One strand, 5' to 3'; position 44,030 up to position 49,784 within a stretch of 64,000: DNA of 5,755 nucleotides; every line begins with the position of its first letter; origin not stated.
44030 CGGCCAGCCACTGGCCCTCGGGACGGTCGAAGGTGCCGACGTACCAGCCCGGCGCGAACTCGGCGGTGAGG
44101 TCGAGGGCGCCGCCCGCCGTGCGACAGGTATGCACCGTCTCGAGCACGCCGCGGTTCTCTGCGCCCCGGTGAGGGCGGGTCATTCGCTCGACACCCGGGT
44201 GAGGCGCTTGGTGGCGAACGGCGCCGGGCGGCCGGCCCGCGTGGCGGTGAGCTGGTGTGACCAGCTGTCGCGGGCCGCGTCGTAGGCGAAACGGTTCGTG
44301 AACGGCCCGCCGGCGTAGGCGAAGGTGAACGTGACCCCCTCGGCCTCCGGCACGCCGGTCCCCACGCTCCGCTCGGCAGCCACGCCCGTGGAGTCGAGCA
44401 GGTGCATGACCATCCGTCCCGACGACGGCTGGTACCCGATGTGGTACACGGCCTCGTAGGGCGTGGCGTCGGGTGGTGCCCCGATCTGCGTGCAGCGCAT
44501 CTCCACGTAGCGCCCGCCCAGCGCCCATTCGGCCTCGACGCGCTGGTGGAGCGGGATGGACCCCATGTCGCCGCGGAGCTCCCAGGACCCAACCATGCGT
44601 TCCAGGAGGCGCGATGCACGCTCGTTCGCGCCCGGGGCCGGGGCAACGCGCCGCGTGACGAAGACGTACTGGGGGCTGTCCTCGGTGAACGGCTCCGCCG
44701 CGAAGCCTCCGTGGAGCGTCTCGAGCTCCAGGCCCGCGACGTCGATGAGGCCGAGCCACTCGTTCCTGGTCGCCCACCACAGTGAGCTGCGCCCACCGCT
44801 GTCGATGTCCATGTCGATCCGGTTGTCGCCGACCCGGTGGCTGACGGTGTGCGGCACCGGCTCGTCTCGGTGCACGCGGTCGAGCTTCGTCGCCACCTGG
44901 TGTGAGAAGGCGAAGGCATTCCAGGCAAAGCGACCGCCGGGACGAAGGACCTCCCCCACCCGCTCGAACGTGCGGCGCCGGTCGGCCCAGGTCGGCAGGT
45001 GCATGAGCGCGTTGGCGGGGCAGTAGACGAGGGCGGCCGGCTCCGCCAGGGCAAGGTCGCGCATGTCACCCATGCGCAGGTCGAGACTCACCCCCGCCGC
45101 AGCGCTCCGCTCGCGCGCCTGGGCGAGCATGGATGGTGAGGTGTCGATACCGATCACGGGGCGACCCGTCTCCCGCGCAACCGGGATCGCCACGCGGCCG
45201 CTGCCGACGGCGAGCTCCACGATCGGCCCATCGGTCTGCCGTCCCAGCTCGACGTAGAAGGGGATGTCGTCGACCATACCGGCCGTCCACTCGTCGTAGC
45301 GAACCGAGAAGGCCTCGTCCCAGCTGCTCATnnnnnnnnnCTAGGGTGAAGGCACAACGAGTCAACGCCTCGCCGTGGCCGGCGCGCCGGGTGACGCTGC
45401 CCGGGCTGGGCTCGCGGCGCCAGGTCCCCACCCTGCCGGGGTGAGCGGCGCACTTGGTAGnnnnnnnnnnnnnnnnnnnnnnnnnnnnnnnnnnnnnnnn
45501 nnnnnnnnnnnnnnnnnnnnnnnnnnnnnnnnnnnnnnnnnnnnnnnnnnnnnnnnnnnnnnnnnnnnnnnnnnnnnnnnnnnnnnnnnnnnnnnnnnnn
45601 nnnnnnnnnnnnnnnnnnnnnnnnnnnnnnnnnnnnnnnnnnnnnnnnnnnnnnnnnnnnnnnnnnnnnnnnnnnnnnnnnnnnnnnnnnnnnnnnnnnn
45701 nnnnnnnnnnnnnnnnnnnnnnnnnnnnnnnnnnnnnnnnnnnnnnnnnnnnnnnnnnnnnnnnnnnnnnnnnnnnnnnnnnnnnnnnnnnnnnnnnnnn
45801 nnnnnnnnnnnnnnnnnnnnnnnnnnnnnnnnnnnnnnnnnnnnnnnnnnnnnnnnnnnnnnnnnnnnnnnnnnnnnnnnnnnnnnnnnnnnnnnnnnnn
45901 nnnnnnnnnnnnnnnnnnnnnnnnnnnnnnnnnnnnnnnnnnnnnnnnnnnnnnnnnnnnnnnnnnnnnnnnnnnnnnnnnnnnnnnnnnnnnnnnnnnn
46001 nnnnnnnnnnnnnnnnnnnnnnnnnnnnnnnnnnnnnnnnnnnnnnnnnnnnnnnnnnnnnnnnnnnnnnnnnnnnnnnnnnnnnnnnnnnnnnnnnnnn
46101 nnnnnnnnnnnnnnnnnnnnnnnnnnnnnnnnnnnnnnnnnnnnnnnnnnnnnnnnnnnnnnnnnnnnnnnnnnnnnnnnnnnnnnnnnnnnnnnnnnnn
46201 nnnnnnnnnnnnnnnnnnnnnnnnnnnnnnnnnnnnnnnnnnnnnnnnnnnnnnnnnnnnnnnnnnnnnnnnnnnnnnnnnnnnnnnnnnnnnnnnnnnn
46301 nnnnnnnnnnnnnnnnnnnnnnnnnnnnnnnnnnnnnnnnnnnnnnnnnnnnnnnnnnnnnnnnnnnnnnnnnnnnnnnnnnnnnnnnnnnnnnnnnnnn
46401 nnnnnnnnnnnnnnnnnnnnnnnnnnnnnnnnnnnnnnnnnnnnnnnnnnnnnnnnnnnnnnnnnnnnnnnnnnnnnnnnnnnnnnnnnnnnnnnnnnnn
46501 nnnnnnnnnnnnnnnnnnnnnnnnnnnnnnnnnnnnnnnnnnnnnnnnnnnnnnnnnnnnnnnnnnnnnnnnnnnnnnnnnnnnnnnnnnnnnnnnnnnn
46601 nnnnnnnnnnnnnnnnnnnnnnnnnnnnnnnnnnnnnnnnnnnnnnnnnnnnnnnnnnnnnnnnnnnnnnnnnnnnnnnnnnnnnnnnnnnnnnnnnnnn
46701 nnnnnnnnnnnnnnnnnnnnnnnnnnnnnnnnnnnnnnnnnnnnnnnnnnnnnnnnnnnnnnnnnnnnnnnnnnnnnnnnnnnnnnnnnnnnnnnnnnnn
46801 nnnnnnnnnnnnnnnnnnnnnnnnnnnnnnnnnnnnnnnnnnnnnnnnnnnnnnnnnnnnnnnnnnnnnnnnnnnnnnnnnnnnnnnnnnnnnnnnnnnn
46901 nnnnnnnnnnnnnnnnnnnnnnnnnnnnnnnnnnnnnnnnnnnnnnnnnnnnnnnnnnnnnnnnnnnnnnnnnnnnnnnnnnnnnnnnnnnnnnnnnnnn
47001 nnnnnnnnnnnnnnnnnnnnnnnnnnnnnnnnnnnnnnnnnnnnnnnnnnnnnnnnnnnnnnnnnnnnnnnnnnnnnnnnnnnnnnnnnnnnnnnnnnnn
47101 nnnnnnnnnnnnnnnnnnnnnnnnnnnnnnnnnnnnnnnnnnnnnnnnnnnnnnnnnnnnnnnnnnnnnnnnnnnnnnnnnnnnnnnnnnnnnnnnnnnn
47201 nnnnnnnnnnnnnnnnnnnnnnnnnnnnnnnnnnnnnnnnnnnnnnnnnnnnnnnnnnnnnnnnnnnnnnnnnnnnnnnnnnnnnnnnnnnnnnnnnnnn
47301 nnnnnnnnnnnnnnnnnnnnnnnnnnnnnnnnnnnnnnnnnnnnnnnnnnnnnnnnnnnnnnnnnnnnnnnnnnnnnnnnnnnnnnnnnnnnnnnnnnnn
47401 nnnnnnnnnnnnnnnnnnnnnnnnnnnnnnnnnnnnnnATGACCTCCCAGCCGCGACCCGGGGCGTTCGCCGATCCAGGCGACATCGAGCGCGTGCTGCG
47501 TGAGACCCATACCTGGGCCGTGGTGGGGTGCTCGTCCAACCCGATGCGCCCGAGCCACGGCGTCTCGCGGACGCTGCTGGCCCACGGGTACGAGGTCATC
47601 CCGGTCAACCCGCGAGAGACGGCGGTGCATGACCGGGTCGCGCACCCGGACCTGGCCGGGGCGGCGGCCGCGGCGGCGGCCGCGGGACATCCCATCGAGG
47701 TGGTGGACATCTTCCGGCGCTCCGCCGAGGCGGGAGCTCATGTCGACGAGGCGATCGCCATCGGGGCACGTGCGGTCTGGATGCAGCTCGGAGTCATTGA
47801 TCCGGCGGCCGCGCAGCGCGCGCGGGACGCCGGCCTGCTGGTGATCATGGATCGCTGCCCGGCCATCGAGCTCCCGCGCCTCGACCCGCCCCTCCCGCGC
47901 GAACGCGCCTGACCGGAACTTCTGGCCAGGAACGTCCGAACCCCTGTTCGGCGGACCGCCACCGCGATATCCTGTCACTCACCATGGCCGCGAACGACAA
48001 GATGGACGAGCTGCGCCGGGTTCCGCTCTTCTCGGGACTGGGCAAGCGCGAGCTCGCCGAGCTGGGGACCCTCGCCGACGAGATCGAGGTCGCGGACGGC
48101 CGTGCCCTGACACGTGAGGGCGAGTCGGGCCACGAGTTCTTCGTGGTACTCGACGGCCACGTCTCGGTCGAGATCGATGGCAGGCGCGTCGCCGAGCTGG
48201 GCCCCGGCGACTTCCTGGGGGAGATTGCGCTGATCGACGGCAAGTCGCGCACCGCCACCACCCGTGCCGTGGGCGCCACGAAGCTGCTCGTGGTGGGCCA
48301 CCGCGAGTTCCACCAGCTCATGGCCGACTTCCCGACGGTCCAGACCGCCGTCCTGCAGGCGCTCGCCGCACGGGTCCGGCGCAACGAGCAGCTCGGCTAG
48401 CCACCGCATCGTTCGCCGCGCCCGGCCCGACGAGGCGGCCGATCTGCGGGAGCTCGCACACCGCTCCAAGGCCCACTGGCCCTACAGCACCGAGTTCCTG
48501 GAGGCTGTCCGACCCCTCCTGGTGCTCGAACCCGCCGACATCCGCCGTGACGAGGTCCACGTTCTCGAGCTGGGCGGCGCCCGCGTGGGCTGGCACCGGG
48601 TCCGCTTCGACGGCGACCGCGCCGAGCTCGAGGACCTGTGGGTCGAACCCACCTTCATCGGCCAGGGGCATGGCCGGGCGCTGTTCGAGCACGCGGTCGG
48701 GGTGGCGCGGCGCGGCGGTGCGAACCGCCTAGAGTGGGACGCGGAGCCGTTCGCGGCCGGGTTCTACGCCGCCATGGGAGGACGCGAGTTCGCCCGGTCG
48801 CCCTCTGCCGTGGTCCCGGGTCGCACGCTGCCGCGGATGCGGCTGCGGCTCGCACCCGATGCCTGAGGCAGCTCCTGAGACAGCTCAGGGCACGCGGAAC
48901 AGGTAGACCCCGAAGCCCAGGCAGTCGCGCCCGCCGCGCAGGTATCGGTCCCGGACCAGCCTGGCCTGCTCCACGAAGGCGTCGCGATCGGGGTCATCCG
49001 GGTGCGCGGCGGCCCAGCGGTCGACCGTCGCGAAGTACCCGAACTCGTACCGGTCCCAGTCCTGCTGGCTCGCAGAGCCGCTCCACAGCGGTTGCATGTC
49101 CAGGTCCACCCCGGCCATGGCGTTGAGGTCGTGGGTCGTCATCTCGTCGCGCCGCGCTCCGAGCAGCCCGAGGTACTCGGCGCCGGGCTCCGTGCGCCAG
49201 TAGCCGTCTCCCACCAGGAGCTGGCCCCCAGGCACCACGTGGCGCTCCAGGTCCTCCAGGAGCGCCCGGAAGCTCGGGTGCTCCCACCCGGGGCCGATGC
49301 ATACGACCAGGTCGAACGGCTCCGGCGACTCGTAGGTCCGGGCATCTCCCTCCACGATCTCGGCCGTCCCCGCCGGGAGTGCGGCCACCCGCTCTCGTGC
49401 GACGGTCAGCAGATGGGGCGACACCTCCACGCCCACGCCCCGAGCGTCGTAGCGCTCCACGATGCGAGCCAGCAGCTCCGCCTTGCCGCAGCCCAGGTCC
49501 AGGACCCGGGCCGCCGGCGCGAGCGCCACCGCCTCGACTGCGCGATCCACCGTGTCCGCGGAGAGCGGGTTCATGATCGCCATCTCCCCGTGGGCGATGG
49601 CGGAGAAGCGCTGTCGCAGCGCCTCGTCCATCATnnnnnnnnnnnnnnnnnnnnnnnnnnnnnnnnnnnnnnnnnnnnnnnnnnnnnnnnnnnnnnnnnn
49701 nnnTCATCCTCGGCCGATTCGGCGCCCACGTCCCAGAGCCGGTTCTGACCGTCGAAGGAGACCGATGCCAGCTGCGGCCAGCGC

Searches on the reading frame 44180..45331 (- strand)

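Call 26: search_protein_families(library=pfam, proteins=[window:44180-45331:-], max_evalue=0.001)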
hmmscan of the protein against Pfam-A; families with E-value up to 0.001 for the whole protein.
window:44180-45331:- (383 aa): 5 families
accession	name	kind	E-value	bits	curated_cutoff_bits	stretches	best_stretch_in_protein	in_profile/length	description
PF13649.12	Methyltransf_25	-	2e-17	64.1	27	1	37-133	1-97/97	Methyltransferase domain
PF08241.18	Methyltransf_11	-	1.5e-12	48.4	21.2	1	39-136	2-94/95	Methyltransferase domain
PF08242.18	Methyltransf_12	-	6.6e-09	36.8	30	1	39-135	2-98/98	Methyltransferase domain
PF13847.12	Methyltransf_31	-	1.2e-07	32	27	1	36-141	6-113/145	Methyltransferase domain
PF07617.17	DUF1579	-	0.00068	20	25.2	0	241-336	7-103/155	Protein of unknown function (DUF1579)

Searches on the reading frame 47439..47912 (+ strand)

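Call 26: search_protein_families(library=pfam, proteins=[window:47439-47912:+], max_evalue=0.001)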
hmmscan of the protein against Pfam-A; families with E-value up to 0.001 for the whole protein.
window:47439-47912:+ (157 aa): 1 family
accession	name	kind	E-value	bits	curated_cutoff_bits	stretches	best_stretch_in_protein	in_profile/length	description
PF13380.12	CoA_binding_2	-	6.3e-38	130.2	22.8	1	24-145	1-115/116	CoA binding domain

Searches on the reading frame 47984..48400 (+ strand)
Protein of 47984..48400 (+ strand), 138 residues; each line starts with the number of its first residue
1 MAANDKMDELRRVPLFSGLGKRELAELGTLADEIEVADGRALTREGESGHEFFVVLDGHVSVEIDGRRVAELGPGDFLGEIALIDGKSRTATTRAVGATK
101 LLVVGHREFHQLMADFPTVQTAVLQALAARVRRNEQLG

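Call 26: search_protein_families(library=pfam, proteins=[window:47984-48400:+], max_evalue=0.001)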
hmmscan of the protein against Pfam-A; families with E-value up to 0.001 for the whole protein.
window:47984-48400:+ (138 aa): 2 families
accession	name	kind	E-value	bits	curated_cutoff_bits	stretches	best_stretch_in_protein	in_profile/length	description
PF00027.35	cNMP_binding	-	2.2e-18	66.4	27.5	1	35-114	3-87/89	Cyclic nucleotide-binding domain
PF07883.17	Cupin_2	-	3.7e-05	23.8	27.2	1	37-78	6-46/70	Cupin domain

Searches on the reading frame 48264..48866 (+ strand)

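Call 27: search_protein_families(library=pfam, proteins=[window:48264-48866:+], max_evalue=0.001)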
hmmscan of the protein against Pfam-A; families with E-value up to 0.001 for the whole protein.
window:48264-48866:+ (200 aa): 3 families
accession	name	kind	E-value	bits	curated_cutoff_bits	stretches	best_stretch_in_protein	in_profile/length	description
PF00583.31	Acetyltransf_1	-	3e-11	44.1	20.7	1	90-172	24-115/116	Acetyltransferase (GNAT) family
PF13508.13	Acetyltransf_7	-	6.6e-09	36.5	27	1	96-172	3-81/84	Acetyltransferase (GNAT) domain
PF13673.13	Acetyltransf_10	-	2.3e-06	28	23.6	1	97-179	32-111/128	Acetyltransferase (GNAT) domain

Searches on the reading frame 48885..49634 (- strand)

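Call 27: search_protein_families(library=pfam, proteins=[window:48885-49634:-], max_evalue=0.001)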
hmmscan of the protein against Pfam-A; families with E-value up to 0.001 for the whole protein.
window:48885-49634:- (249 aa): 12 families
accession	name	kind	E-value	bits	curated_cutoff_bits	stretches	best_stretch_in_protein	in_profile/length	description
PF13649.12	Methyltransf_25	-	7.3e-16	59.1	27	1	44-137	1-97/97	Methyltransferase domain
PF13847.12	Methyltransf_31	-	1.4e-10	41.5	27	1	41-145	4-113/145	Methyltransferase domain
PF08242.18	Methyltransf_12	-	2e-10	41.7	30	1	45-139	1-98/98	Methyltransferase domain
PF08241.18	Methyltransf_11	-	2.7e-10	41.2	21.2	1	45-140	1-94/95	Methyltransferase domain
PF02353.26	CMAS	-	4e-10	39.9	27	1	28-140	50-163/273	Mycolic acid cyclopropane synthetase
PF01135.25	PCMT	-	3.4e-07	30.7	20.3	1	28-140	61-170/210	Protein-L-isoaspartate(D-aspartate) O-methyltransferase (PCMT)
PF13489.12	Methyltransf_23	-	2.5e-06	27.8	27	1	27-141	11-116/164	Methyltransferase domain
PF00891.24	Methyltransf_2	-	4.3e-06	26.7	22.3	1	24-143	46-166/210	O-methyltransferase domain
PF00398.26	RrnaAD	-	0.00013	21.6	24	1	27-105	17-92/263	Ribosomal RNA adenine dimethylase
PF01209.24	Ubie_methyltran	-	0.00026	20.9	20.1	1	36-141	43-151/233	ubiE/COQ5 methyltransferase family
PF05175.20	MTS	-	0.00033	20.8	23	1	39-140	30-137/170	Methyltransferase small domain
PF07021.18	MetW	-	0.00048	20.2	21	1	38-75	11-48/193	Methionine biosynthesis protein MetW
